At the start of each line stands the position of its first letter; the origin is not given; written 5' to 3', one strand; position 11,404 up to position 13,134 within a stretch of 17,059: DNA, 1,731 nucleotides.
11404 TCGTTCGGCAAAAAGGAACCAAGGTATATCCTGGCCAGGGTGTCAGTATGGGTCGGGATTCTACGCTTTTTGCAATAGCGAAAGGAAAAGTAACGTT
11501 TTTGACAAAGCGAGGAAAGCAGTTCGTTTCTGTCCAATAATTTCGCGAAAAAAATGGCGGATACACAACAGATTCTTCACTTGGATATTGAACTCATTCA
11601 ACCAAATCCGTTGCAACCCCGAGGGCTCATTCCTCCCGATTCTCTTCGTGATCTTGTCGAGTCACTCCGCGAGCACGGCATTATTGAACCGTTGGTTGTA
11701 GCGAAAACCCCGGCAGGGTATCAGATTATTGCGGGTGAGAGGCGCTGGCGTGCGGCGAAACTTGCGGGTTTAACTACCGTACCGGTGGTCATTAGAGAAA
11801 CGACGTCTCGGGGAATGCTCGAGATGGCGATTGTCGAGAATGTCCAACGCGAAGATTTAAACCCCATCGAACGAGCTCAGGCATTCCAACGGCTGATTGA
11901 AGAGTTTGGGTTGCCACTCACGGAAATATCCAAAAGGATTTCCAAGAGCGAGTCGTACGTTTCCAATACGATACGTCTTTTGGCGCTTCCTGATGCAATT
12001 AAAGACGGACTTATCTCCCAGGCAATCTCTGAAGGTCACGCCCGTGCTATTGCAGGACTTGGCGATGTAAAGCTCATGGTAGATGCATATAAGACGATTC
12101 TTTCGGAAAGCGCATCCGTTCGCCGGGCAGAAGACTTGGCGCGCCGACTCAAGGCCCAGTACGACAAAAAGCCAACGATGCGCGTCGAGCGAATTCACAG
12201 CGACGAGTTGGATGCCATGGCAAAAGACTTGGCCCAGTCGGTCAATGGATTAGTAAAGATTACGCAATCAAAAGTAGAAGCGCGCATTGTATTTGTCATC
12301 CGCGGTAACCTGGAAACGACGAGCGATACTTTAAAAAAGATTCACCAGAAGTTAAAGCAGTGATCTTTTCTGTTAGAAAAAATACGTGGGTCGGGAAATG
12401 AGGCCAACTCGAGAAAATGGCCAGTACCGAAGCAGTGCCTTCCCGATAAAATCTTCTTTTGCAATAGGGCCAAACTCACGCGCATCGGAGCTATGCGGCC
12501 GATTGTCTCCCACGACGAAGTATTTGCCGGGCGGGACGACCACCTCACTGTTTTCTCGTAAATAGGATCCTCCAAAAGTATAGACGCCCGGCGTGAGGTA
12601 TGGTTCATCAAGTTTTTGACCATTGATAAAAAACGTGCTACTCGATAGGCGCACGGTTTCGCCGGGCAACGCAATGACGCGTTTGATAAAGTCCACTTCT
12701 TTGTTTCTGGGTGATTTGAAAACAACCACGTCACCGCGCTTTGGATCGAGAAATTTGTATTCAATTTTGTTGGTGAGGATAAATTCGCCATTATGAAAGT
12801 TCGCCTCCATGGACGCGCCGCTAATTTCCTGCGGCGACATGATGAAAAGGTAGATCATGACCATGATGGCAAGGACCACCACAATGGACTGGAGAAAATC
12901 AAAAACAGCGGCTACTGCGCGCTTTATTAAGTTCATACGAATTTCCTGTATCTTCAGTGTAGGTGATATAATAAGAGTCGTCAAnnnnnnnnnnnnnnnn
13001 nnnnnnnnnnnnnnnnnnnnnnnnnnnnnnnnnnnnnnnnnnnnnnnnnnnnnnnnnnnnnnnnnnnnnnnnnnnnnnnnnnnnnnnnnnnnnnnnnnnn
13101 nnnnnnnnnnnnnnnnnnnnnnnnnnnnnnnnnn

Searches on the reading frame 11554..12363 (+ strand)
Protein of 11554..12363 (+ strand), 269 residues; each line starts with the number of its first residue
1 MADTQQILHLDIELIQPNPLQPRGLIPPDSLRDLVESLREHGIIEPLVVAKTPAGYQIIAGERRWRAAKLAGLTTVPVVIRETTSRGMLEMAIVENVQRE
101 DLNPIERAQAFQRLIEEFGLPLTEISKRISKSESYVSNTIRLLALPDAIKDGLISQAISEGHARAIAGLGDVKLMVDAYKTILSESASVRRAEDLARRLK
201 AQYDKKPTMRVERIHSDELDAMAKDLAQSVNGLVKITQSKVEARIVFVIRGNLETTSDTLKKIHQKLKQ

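Call 6: search_protein_families(library=pfam, proteins=[window:11554-12363:+])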
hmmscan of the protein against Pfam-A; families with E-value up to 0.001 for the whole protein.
window:11554-12363:+ (269 aa): 2 families
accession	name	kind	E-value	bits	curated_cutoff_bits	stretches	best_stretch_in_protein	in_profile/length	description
PF02195.25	ParB_N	-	2.3e-31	108.1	26.3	1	6-98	2-95/95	ParB N-terminal domain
PF17762.8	HTH_ParB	-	7.1e-30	103.6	22.6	1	100-200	1-101/102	ParB HTH domain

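Call 10: find_encoding_contigs(protein=window:11554-12360:+, flank=10000, max_places=10)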
Protein seq(269 aa) (269 aa): 4 contigs read that carry it; 4 places shown.
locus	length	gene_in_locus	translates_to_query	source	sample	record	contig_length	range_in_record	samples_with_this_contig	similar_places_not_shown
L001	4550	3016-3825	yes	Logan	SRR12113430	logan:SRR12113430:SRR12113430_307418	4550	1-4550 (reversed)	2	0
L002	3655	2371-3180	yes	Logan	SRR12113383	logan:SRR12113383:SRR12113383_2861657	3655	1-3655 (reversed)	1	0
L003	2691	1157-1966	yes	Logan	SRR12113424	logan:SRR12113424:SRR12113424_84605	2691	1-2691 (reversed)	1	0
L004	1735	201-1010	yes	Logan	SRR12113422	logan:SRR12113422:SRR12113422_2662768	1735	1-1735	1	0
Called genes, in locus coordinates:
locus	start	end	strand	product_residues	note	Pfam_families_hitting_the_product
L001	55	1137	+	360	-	PF01098:FTSW_RODA_SPOVE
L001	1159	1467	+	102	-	PF00829:Ribosomal_L21p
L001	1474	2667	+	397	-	PF13847:Methyltransf_31 (weak)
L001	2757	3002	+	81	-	PF01016:Ribosomal_L27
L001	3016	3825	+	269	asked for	PF02195:ParB_N, PF17762:HTH_ParB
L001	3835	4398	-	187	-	PF10502:Peptidase_S26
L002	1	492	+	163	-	?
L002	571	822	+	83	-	PF00829:Ribosomal_L21p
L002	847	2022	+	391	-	PF13847:Methyltransf_31 (weak)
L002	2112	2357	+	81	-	PF01016:Ribosomal_L27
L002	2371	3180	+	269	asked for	PF02195:ParB_N, PF17762:HTH_ParB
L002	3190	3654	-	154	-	?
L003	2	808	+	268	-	?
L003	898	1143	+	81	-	PF01016:Ribosomal_L27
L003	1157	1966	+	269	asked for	PF02195:ParB_N, PF17762:HTH_ParB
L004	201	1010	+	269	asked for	PF02195:ParB_N, PF17762:HTH_ParB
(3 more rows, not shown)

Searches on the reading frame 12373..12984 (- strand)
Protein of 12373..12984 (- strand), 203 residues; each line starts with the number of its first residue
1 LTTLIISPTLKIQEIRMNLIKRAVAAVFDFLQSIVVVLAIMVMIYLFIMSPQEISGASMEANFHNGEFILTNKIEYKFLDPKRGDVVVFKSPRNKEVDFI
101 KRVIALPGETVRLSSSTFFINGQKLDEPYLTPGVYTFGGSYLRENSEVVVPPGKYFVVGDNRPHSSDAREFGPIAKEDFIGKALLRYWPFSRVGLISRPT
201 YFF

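Call 6: search_protein_families(library=pfam, proteins=[window:12373-12984:-])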
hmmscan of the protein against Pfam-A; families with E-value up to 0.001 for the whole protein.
window:12373-12984:- (203 aa): 1 family
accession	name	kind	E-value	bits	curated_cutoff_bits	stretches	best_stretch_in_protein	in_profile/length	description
PF10502.14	Peptidase_S26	-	2.8e-49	167.7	22.9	1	29-188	3-168/168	Signal peptidase, peptidase S26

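Call 21: find_related_loci(query=window:12376-12936:-, collection=genome_contigs, flank=4000)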
Query seq(187 aa) (187 aa) in genome_contigs; peptide patterns used: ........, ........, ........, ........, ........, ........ (x = any residue, [..] = any of these).
599 stretches matched a pattern (row limit reached: there are more); 69 encode a relative of the query (tblastn E <= 1e-3); 69 distinct loci.
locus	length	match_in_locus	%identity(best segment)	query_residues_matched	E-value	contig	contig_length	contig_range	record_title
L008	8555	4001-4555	74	1-185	3e-95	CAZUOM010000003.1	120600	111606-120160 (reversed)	MAG TPA_asm: uncultured Gammaproteobacteria bacterium isolate binchicken_co341_72 genome assembly, contig: NODE_7_length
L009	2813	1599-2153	74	1-185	4e-96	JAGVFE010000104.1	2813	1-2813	MAG: Candidatus Woesebacteria bacterium isolate DeMMO2_52 c_000000096764, whole genome shotgun sequence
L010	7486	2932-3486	72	1-185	5e-93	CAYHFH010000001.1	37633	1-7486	MAG TPA_asm: uncultured Gammaproteobacteria bacterium isolate ERP119705_co10_87 genome assembly, contig: NODE_868_length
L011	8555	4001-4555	73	1-185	7e-93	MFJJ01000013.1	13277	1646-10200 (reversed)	MAG: Candidatus Gottesmanbacteria bacterium RIFCSPHIGHO2_01_FULL_46_14 rifcsphigho2_01_scaffold_17245, whole genome shot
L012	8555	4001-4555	73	1-185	6e-93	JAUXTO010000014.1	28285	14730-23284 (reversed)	MAG: Candidatus Gottesmanbacteria bacterium isolate C13_maxbin.100 C13_k141_57822, whole genome shotgun sequence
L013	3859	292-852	71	1-187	5e-91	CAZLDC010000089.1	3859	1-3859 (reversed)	MAG TPA_asm: uncultured Gammaproteobacteria bacterium isolate SRP178908_co2_11 genome assembly, contig: NODE_20516_lengt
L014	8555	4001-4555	71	1-185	2e-90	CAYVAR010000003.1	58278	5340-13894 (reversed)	MAG TPA_asm: uncultured Gammaproteobacteria bacterium isolate binchicken_co110_1166 genome assembly, contig: NODE_1325_l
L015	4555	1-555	70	1-185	3e-89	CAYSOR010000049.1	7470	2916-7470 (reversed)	MAG TPA_asm: uncultured Gammaproteobacteria bacterium isolate binchicken_co266_188 genome assembly, contig: NODE_20783_l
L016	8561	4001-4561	68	1-187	4e-87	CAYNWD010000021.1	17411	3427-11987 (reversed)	MAG TPA_asm: uncultured Gammaproteobacteria bacterium isolate binchicken_co38_90 genome assembly, contig: NODE_6884_leng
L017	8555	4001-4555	68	1-185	8e-87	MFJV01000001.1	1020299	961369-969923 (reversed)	MAG: Candidatus Gottesmanbacteria bacterium RIFCSPLOWO2_01_FULL_43_11b rifcsplowo2_01_scaffold_30, whole genome shotgun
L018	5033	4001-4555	68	1-185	7e-85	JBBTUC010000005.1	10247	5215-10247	MAG: Patescibacteria group bacterium isolate H43-bin113_1 H43_bin113_1_000000000005, whole genome shotgun sequence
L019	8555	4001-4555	66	1-185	7e-84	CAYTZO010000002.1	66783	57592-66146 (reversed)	MAG TPA_asm: uncultured Gammaproteobacteria bacterium isolate SRP093762_co1_179 genome assembly, contig: NODE_267_length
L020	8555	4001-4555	65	1-185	1e-79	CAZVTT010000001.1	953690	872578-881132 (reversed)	MAG TPA_asm: uncultured Gammaproteobacteria bacterium isolate SRP292972_co1_32 genome assembly, contig: NODE_3_length_95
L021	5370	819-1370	64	1-185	3e-76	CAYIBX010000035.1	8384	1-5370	MAG TPA_asm: uncultured Gammaproteobacteria bacterium isolate ERP119705_co18_370 genome assembly, contig: NODE_11034_len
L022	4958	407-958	63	1-185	2e-74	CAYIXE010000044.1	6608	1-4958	MAG TPA_asm: uncultured Gammaproteobacteria bacterium isolate ERP119705_co7_214 genome assembly, contig: NODE_9102_lengt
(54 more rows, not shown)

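Call 41: find_homologous_proteins(query=window:12376-12936:-, max_evalue=1e-40)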
Query seq(187 aa) (187 aa): 646 proteins with E <= 1e-40 among 1408 candidates; the best 120 are listed.
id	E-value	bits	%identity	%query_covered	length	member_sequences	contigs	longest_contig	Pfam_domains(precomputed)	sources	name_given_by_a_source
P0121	5.8e-119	412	100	100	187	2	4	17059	PF10502.15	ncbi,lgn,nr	ncbi:signal peptidase I [Candidatus Gottesmanbacteria bacterium]|nr:signal peptidase I [Candidatus G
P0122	9.0e-108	376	88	99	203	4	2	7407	PF10502.15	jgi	-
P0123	8.0e-105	366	86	100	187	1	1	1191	PF10502.15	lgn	-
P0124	1.4e-104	366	85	100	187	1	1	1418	PF10502.15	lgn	-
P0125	6.3e-103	360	83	99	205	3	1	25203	PF10502.15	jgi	-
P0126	8.3e-103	360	83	100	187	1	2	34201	PF10502.15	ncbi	-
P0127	1.8e-101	356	83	100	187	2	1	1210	PF10502.15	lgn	-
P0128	2.7e-100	352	83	100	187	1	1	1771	PF10502.15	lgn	-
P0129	2.4e-97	342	80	99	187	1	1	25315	PF10502.15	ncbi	-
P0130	6.3e-94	331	77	99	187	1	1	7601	PF10502.15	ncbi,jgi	jgi:signal peptidase I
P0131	1.1e-93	330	75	100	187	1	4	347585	PF10502.15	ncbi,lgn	-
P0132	2.8e-93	329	75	100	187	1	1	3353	PF10502.15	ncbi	-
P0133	3.4e-93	329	77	99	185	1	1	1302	PF10502.15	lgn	-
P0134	4.3e-93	328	76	99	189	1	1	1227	PF10502.15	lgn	-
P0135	5.0e-93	328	74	100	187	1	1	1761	PF10502.15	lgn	-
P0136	8.0e-93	327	75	99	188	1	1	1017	PF10502.15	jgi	jgi:signal peptidase I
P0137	1.1e-92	327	75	99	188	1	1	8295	PF10502.15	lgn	-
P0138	3.3e-92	325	76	99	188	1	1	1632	PF10502.15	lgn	-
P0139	4.8e-92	325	74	99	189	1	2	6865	PF10502.15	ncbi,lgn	-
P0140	6.7e-92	324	75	99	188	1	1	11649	PF10502.15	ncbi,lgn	ncbi:MAG: signal peptidase I [Patescibacteria group bacterium]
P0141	1.2e-91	323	76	99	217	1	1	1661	PF10502.15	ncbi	-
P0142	1.7e-91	323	76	99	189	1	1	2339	PF10502.15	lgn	-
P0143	2.0e-91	323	74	99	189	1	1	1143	PF10502.15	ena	-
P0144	5.7e-91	321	74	99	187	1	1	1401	PF10502.15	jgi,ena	-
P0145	7.1e-91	321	74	99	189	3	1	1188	PF10502.15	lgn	-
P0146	7.1e-91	321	74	99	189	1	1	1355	PF10502.15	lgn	-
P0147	1.0e-90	320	75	99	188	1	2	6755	PF10502.15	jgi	jgi:signal peptidase I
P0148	1.0e-90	320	74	99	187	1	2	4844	PF10502.15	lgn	-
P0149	1.2e-90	320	77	99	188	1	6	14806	PF10502.15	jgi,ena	-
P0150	1.2e-90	320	75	99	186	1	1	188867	PF10502.15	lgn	-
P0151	2.0e-90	320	74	99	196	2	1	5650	PF10502.15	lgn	-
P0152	2.7e-90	319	72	99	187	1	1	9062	PF10502.15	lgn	-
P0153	3.2e-90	319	73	99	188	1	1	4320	PF10502.15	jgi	jgi:signal peptidase I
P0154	3.4e-90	319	72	99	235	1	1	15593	PF10502.15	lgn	-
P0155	3.5e-90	319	72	99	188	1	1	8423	PF10502.15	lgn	-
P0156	4.6e-90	318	73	99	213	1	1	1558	PF10502.15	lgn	-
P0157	5.7e-90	318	72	100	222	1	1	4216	PF10502.15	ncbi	-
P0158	6.2e-90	318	72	99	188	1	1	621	PF10502.15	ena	-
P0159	6.3e-90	318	75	97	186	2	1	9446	PF10502.15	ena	-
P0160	6.7e-90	318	74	99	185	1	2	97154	PF10502.15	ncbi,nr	ncbi:signal peptidase I [Candidatus Gottesmanbacteria bacterium]|nr:signal peptidase I [Candidatus G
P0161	7.6e-90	318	75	97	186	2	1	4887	PF10502.15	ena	-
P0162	8.9e-90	317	74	99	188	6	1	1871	PF10502.15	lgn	-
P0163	9.3e-90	317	74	99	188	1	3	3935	PF10502.15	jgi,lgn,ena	-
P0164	9.7e-90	317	74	99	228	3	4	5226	PF10502.15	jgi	jgi:signal peptidase I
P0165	1.0e-89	317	74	99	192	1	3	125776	PF10502.15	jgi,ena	jgi:signal peptidase I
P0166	1.0e-89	317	74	99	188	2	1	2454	PF00717.29,PF10502.15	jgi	jgi:signal peptidase I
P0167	1.1e-89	317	75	99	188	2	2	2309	PF10502.15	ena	-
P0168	1.7e-89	316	74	99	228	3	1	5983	PF10502.15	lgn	-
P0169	1.9e-89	316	76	99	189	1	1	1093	PF10502.15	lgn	-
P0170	2.1e-89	316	73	99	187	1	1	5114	PF10502.15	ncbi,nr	ncbi:MAG: signal peptidase I [bacterium]|nr:signal peptidase I [bacterium]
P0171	2.4e-89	316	72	99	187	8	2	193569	PF10502.15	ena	-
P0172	2.5e-89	316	74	99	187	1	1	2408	PF10502.15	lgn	-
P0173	2.7e-89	316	75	99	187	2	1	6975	PF10502.15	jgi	-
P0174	3.6e-89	315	70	99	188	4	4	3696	PF10502.15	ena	-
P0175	3.6e-89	315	73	98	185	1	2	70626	PF10502.15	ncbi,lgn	-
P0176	4.3e-89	315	72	99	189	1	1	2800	PF10502.15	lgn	-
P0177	4.3e-89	315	74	99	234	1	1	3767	PF10502.15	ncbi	-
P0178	4.5e-89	315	72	99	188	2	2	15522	PF10502.15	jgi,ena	-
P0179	6.0e-89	315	73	99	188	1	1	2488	PF10502.15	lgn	-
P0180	6.1e-89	315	71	99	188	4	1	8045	PF10502.15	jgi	jgi:signal peptidase I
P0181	6.2e-89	315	74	99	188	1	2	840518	PF10502.15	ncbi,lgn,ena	-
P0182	6.5e-89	315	74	99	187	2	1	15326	PF10502.15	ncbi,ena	-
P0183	9.0e-89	314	74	99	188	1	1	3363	PF10502.15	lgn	-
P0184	9.3e-89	314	75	99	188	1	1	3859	PF10502.15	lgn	-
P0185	1.0e-88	314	74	99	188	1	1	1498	PF10502.15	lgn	-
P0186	1.1e-88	314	71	99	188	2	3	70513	PF00717.29,PF10502.15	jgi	jgi:signal peptidase I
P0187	1.1e-88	314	71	99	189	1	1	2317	PF10502.15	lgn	-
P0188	1.1e-88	314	74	99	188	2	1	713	PF10502.15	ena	-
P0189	1.2e-88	314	74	99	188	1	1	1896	PF10502.15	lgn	-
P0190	1.2e-88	314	72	99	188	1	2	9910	PF10502.15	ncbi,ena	-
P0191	1.3e-88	314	71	99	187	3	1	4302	PF10502.15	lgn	-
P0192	1.3e-88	314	71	99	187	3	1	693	PF10502.15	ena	-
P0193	1.6e-88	313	74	99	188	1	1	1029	PF10502.15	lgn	-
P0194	1.9e-88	313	71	99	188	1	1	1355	PF10502.15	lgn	-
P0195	2.2e-88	313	74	99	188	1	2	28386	PF10502.15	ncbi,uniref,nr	ncbi:signal peptidase I [Candidatus Gottesmanbacteria bacterium RBG_13_45_10]|uniref:Signal peptidas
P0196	2.5e-88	313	72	99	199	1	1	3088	PF10502.15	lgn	-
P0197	2.8e-88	313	75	99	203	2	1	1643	PF10502.15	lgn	-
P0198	3.0e-88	312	74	99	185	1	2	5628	PF10502.15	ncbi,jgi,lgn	jgi:signal peptidase I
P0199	3.5e-88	312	71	99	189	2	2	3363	PF10502.15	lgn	-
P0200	4.4e-88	312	70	99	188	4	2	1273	PF10502.15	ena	-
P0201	4.5e-88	312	73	99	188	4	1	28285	PF10502.15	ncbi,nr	ncbi:MAG: signal peptidase I [Candidatus Gottesmanbacteria bacterium]|nr:signal peptidase I [Candida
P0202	4.5e-88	312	72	99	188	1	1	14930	PF10502.15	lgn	-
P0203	5.3e-88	312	72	100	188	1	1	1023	PF10502.15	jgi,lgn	jgi:signal peptidase I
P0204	5.7e-88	312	73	99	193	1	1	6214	PF10502.15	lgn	-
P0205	6.7e-88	311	70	99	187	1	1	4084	PF10502.15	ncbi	-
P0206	7.0e-88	311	71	99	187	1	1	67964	PF10502.15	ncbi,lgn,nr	ncbi:signal peptidase I [Candidatus Gottesmanbacteria bacterium]|nr:signal peptidase I [Candidatus G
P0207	7.2e-88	311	72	99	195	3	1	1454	PF10502.15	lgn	-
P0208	9.1e-88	311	72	99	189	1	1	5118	PF10502.15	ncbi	-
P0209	1.1e-87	311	70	99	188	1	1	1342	PF10502.15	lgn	-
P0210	1.4e-87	310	71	99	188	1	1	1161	PF10502.15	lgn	-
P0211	1.5e-87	310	72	99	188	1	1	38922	PF00717.29,PF10502.15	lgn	-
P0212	1.8e-87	310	73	99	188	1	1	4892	PF10502.15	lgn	-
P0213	2.4e-87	309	71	97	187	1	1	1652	PF10502.15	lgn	-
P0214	2.7e-87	309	69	99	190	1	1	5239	PF10502.15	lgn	-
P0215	2.7e-87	309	71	99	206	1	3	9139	PF10502.15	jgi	jgi:signal peptidase I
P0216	2.8e-87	309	72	99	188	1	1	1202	PF10502.15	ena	-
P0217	3.6e-87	309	71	99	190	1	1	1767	PF10502.15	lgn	-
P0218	3.8e-87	309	71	99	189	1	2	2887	PF10502.15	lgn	-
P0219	3.9e-87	309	72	99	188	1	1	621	PF10502.15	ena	-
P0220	5.2e-87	308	71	99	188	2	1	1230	PF10502.15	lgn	-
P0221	5.8e-87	308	73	97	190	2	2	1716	PF10502.15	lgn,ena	-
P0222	6.8e-87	308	73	99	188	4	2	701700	PF10502.15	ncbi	-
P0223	7.2e-87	308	72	99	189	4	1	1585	PF10502.15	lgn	-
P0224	8.6e-87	308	72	99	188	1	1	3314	PF10502.15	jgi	jgi:signal peptidase I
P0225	1.3e-86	307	71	99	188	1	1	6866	PF10502.15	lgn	-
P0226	1.5e-86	307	74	98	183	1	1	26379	PF10502.15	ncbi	-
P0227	1.6e-86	307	71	99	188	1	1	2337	PF10502.15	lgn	-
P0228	1.8e-86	307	72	99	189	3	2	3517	PF10502.15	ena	-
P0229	1.9e-86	307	72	100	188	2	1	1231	PF10502.15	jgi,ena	-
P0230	2.1e-86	306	73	99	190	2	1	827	PF10502.15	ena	-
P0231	2.5e-86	306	71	99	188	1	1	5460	PF10502.15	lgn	-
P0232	2.9e-86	306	71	100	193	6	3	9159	PF10502.15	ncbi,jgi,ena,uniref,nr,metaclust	ncbi:signal peptidase I [Candidatus Gottesmanbacteria bacterium RIFCSPLOWO2_01_FULL_49_10]|uniref:Si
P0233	3.6e-86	306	71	99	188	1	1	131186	PF10502.15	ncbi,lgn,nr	ncbi:signal peptidase I [Patescibacteria group bacterium]|nr:signal peptidase I [Patescibacteria gro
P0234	3.9e-86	306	71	99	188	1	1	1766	PF10502.15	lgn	-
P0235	4.0e-86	305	74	99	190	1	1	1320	PF10502.15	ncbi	-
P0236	4.2e-86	305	72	99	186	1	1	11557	PF10502.15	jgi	jgi:signal peptidase I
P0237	4.4e-86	305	71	99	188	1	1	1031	PF10502.15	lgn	-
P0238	4.4e-86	305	71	99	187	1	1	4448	PF10502.15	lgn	-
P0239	5.9e-86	305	72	99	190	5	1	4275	PF10502.15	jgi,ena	-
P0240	7.1e-86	305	69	99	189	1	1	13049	PF10502.15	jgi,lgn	jgi:signal peptidase I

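Call 42: find_encoding_contigs(protein=P0122, flank=2500, max_places=3)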
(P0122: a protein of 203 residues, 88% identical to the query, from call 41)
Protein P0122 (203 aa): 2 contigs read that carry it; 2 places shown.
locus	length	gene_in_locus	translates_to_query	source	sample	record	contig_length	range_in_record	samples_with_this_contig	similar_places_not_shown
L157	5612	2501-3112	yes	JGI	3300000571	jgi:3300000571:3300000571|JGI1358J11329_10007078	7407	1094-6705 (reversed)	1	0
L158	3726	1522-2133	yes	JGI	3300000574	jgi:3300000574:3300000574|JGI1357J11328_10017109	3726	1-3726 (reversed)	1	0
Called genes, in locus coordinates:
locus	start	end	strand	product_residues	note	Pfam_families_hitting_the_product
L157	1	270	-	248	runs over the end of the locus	PF00535:Glycos_transf_2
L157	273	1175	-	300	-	PF02353:CMAS (weak), PF13489:Methyltransf_23, PF01728:FtsJ (weak), PF07021:MetW, PF08241:Methyltransf_11, PF08242:Methyltransf_12, PF13649:Methyltransf_25, PF13847:Methyltransf_31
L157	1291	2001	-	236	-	-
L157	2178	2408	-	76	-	-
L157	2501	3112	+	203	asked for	PF10502:Peptidase_S26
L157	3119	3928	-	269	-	PF02195:ParB_N, PF17762:HTH_ParB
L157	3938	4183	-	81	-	PF01016:Ribosomal_L27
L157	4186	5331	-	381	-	PF08241:Methyltransf_11 (faint), PF01555:N6_N4_Mtase (weak), PF01170:UPF0020, PF13847:Methyltransf_31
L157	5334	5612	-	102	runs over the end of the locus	PF00829:Ribosomal_L21p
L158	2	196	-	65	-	?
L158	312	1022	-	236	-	-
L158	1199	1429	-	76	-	-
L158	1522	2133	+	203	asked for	PF10502:Peptidase_S26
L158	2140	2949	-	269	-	PF02195:ParB_N, PF17762:HTH_ParB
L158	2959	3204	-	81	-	PF01016:Ribosomal_L27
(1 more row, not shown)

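Call 43: find_encoding_contigs(protein=P0125, flank=2500, max_places=2)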
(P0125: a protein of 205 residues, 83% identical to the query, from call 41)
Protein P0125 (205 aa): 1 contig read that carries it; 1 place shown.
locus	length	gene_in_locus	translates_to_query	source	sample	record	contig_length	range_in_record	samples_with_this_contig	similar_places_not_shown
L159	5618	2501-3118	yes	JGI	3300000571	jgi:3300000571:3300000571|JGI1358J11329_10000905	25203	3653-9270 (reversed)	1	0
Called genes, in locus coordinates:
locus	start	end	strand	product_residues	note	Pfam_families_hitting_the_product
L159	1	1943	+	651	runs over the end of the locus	-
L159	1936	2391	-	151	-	-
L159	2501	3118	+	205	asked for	PF10502:Peptidase_S26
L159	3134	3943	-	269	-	PF02195:ParB_N, PF17762:HTH_ParB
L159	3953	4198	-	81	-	PF01016:Ribosomal_L27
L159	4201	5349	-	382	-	PF08241:Methyltransf_11 (faint), PF01555:N6_N4_Mtase (faint), PF01170:UPF0020 (weak), PF03602:Cons_hypoth95 (weak), PF13649:Methyltransf_25 (weak), PF13847:Methyltransf_31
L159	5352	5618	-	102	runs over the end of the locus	PF00829:Ribosomal_L21p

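Call 44: find_encoding_contigs(protein=P0126, flank=2500, max_places=2)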
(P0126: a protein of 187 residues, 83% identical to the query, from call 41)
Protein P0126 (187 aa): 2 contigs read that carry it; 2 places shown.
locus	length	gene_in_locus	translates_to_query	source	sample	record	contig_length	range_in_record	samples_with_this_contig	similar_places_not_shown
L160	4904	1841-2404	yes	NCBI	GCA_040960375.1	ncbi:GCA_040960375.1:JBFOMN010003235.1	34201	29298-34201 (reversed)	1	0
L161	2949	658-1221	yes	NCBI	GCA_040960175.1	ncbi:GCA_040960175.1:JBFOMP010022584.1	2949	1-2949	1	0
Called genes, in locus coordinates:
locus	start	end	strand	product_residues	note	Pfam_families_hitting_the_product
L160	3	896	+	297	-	?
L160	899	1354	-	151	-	-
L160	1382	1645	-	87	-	-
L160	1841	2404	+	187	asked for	PF10502:Peptidase_S26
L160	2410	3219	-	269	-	PF02195:ParB_N, PF17762:HTH_ParB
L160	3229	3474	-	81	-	PF01016:Ribosomal_L27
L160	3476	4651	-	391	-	-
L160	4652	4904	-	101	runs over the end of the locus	PF00829:Ribosomal_L21p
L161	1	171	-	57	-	?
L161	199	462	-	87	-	-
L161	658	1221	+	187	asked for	PF10502:Peptidase_S26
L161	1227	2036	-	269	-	PF02195:ParB_N, PF17762:HTH_ParB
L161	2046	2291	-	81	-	PF01016:Ribosomal_L27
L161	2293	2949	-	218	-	?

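Call 45: find_encoding_contigs(protein=P0129, flank=2500, max_places=2)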
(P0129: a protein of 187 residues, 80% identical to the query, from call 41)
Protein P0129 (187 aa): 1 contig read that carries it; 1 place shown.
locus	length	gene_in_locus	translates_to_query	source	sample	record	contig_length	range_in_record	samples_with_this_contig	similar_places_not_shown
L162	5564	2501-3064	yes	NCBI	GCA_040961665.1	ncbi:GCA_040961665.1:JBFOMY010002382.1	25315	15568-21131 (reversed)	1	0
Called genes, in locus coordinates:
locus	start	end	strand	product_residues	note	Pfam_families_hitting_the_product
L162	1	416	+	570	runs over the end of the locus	PF13687:DUF4153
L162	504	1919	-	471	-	-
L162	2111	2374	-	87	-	PF01541:GIY-YIG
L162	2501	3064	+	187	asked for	PF10502:Peptidase_S26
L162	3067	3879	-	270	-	PF02195:ParB_N, PF17762:HTH_ParB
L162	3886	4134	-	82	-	PF01016:Ribosomal_L27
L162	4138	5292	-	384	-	PF13649:Methyltransf_25 (faint), PF01555:N6_N4_Mtase (weak), PF01170:UPF0020, PF08241:Methyltransf_11 (faint), PF13847:Methyltransf_31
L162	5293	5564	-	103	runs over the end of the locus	PF00829:Ribosomal_L21p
